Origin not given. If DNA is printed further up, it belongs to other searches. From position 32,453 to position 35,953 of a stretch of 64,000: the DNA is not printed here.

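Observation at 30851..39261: Compact operon combining a LanM-like enzyme, a SagB-type dehydrogenase, an FAD-linked oxidase, an exported PBP-like protein and a nitroreductase, with no visible precursor peptide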

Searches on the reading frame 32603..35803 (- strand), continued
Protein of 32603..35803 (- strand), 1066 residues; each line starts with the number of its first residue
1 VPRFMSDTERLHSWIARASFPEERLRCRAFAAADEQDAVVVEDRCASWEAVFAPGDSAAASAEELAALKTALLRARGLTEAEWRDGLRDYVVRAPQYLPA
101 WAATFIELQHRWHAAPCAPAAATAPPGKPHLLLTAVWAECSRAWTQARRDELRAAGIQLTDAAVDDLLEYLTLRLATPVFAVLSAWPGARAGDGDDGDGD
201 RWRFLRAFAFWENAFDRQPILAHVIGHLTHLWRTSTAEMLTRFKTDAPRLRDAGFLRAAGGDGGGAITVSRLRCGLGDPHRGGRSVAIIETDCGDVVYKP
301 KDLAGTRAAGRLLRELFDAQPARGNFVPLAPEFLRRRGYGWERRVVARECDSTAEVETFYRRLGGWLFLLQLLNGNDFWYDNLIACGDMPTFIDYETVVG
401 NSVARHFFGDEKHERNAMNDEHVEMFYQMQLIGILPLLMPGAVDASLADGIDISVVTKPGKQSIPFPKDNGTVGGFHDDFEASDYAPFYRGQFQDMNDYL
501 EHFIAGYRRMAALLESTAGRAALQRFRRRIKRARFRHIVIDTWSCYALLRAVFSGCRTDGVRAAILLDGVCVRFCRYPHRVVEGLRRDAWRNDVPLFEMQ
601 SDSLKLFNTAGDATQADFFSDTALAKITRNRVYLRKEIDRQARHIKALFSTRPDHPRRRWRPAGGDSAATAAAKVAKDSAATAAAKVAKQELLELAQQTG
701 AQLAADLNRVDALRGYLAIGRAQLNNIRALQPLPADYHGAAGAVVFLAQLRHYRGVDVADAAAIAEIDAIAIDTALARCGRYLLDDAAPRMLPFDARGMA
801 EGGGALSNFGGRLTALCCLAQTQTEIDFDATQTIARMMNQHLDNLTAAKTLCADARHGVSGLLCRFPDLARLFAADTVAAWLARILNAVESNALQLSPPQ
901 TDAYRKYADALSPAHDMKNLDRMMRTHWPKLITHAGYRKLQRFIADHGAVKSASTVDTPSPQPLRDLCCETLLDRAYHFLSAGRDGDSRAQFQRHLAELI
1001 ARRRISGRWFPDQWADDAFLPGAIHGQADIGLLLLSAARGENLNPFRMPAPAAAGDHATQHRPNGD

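Call 51: fold_search(model_id=the predicted structure, library=pdb)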
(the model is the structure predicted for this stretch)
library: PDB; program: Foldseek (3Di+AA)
matches with E <= 10: 1210; with E <= 0.001: 2
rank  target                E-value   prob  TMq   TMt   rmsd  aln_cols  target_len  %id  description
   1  6st5                  1.8e-25  1.00  0.55  0.62   9.2      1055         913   16  crystal structure of LicM2 (released 2022-08-10)
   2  5dzt                  1.8e-18  1.00  0.50  0.58  11.8      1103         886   13  Crystal structure of class II lanthipeptide synthetase CylM in complex with AMP (released 2015-10-14)
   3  8sam_A                1.7e-02  0.89  0.21  0.25  21.0       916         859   11  Crystal structure of class III lanthipeptide synthetase LP-GS-ThurKC in complex with ATP (released 2023-10-11)
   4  8byk                  4.8e-02  0.99  0.20  0.41  10.1       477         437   11  The structure of MadC from Clostridium maddingley reveals new insights into class I lanthipeptide cyclases (released 2023-02-22)
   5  4wbo_B                2.0e-01  0.23  0.09  0.16  21.0       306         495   12  Bovine G Protein Coupled Receptor Kinase 1 in Complex with Amlexanox (released 2014-11-05)
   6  4wbo_A                2.2e-01  0.14  0.08  0.13  21.0       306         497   12  Bovine G Protein Coupled Receptor Kinase 1 in Complex with Amlexanox (released 2014-11-05)
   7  9cxo_A                2.3e-01  0.13  0.08  0.20  18.5       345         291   15  Crystal structure of Human FN3K(D217S) mutant bound with ATP (released 2024-12-18)
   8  6eif_C                2.4e-01  0.85  0.09  0.25   5.9       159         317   12  DYRK1A in complex with XMD7-117 (released 2018-08-29)
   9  6ln1_A                2.5e-01  0.84  0.09  0.24   6.0       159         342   12  A natural inhibitor of DYRK1A for treatment of diabetes mellitus (released 2021-10-06)
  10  4wbo_D                2.8e-01  0.15  0.08  0.13  20.5       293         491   11  Bovine G Protein Coupled Receptor Kinase 1 in Complex with Amlexanox (released 2014-11-05)
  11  5y86                  2.9e-01  0.60  0.08  0.19   7.4       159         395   14  Crystal structure of kinase (released 2018-05-02)
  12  6eif_A                3.1e-01  0.80  0.09  0.23   6.2       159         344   12  DYRK1A in complex with XMD7-117 (released 2018-08-29)
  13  7dg4                  3.1e-01  0.69  0.09  0.23   6.9       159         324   14  The co-crystal structure of DYRK2 with a small molecule inhibitor 6 (released 2021-11-10)
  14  5fqd_C                3.3e-01  0.44  0.07  0.21   9.2       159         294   14  Structural basis of Lenalidomide induced CK1a degradation by the crl4crbn ubiquitin ligase (released 2016-02-24)
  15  2qnj_B                3.6e-01  0.69  0.08  0.22   8.1       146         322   14  Kinase and Ubiquitin-associated domains of MARK3/Par-1 (released 2007-09-04)
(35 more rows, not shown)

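Call 58: search_protein_families(library=ncbifam, proteins=[L019:1405-3936:+, L019:3970-6591:+, L024:4114-4482:+, L024:4514-4888:+, L024:4921-5298:+, L024:5338-5727:+, L024:5868-6269:+, L024:6299-6685:+, L024:6708-7124:+, L005:14236-14628:+], max_evalue=0.01)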
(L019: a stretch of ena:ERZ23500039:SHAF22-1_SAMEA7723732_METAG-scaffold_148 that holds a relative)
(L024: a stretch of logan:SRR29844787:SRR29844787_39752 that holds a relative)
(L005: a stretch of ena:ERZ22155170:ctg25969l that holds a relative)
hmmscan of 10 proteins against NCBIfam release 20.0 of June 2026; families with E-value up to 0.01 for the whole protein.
L019:1405-3936:+ (843 aa): 5 families
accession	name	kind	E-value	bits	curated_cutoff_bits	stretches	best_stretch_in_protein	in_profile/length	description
TIGR03604.1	TOMM_cyclo_SagD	subfamily_domain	2.5e-74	250.5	219.25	1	467-840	1-373/377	thiazole/oxazole-forming peptide maturase, SagD family component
TIGR03266.1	methan_mark_1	equivalog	7.2e-38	130.5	365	1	466-808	56-365/376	YcaO-related McrA-glycine thioamidation protein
TIGR00702.1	TIGR00702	domain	9e-34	117.1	75.65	1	465-806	51-365/377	YcaO-type kinase domain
TIGR03882.1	cyclo_dehyd_2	equivalog_domain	1.5e-12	48.1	36.9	1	203-354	1-126/164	TOMM precursor leader peptide-binding protein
NF040716.1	YcaO_for_S12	equivalog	6.5e-06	24.9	700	1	463-633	53-218/571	30S ribosomal protein S12 methylthiotransferase accessory factor YcaO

L019:3970-6591:+ (873 aa): 5 families
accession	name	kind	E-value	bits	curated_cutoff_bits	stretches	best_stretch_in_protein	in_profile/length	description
TIGR03604.1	TOMM_cyclo_SagD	subfamily_domain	2.6e-58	197.7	219.25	1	455-869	1-372/377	thiazole/oxazole-forming peptide maturase, SagD family component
TIGR03266.1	methan_mark_1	equivalog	6.7e-30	104.3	365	1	454-692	56-267/376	YcaO-related McrA-glycine thioamidation protein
TIGR00702.1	TIGR00702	domain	1.3e-29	103.5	75.65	1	453-692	51-267/377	YcaO-type kinase domain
TIGR03882.1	cyclo_dehyd_2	equivalog_domain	1.2e-19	71.2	36.9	2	331-412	84-164/164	TOMM precursor leader peptide-binding protein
NF040716.1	YcaO_for_S12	equivalog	2.3e-05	23.1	700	1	577-690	177-288/571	30S ribosomal protein S12 methylthiotransferase accessory factor YcaO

L024:4114-4482:+ (122 aa): 2 families
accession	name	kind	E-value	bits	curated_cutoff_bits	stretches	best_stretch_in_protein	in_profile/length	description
NF033482.1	RiPP_thiocil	subfamily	2.2e-05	24.6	25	1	68-112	5-48/48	thiocillin family RiPP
TIGR03793.1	leader_NHLP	domain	3.2e-05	23.7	50.9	1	11-79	12-74/77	NHLP leader peptide family RiPP precursor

L024:4514-4888:+ (124 aa): 1 family
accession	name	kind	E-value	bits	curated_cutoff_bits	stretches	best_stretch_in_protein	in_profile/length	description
TIGR03793.1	leader_NHLP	domain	0.0027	17.5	50.9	1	18-82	15-77/77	NHLP leader peptide family RiPP precursor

L024:4921-5298:+ (125 aa): 0 families

L024:5338-5727:+ (129 aa): 1 family
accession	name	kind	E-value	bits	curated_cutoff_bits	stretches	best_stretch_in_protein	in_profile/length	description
NF033482.1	RiPP_thiocil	subfamily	7.1e-05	22.9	25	1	80-119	9-45/48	thiocillin family RiPP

L024:5868-6269:+ (133 aa): 2 families
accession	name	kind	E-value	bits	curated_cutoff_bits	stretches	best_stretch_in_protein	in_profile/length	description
TIGR03793.1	leader_NHLP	domain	1.7e-05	24.6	50.9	1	15-91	10-77/77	NHLP leader peptide family RiPP precursor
NF033482.1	RiPP_thiocil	subfamily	0.0016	18.6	25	1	84-124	9-46/48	thiocillin family RiPP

L024:6299-6685:+ (128 aa): 1 family
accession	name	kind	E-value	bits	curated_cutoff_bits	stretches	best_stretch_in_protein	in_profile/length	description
NF033482.1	RiPP_thiocil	subfamily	0.00011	22.3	25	1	79-116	9-46/48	thiocillin family RiPP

L024:6708-7124:+ (138 aa): 0 families

L005:14236-14628:+ (130 aa): 1 family
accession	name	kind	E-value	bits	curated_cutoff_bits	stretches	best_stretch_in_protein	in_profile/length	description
NF033482.1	RiPP_thiocil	subfamily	2.7e-06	27.5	25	1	93-126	16-48/48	thiocillin family RiPP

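Call 59: list_cluster_members(proteins=[P0208, P0212, P0215, P0220, P0224, P0228, P0236, P0240, P0245, P0201])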
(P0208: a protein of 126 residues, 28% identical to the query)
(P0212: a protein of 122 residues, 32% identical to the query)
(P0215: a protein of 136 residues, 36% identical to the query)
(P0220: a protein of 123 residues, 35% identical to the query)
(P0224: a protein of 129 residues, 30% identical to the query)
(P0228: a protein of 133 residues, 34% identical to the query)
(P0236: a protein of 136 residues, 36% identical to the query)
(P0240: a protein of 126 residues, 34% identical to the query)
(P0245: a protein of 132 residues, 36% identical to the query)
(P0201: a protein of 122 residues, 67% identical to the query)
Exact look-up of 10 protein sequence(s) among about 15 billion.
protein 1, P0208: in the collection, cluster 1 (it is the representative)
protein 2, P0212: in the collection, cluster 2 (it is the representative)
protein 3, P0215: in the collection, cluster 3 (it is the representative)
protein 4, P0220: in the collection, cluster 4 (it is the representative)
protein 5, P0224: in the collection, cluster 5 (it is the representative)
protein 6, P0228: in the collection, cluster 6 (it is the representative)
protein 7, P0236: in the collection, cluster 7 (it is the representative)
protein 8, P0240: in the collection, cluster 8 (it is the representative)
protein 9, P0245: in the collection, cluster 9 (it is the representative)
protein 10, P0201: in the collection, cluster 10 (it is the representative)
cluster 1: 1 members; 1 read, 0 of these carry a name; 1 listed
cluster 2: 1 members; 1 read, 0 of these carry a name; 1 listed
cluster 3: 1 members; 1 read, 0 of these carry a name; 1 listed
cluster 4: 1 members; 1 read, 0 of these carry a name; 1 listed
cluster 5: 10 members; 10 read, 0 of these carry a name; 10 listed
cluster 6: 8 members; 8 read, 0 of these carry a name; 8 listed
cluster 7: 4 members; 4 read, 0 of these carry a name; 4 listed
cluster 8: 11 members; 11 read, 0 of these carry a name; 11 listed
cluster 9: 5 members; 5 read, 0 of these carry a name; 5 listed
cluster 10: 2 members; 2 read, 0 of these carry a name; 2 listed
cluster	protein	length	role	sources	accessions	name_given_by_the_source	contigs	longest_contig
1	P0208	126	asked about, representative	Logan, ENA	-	-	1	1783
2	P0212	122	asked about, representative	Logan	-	-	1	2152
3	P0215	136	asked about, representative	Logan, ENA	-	-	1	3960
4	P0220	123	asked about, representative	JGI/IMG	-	-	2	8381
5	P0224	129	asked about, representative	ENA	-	-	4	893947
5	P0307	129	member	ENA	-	-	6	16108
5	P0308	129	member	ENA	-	-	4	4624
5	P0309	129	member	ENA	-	-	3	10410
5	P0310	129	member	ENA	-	-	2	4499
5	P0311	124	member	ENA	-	-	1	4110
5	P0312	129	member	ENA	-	-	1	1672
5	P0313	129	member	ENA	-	-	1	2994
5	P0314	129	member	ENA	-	-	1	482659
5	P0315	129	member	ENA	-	-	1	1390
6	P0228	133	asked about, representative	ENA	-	-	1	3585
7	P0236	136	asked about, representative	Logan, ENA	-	-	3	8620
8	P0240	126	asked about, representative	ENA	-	-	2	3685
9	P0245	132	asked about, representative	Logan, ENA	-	-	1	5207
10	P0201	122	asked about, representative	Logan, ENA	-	-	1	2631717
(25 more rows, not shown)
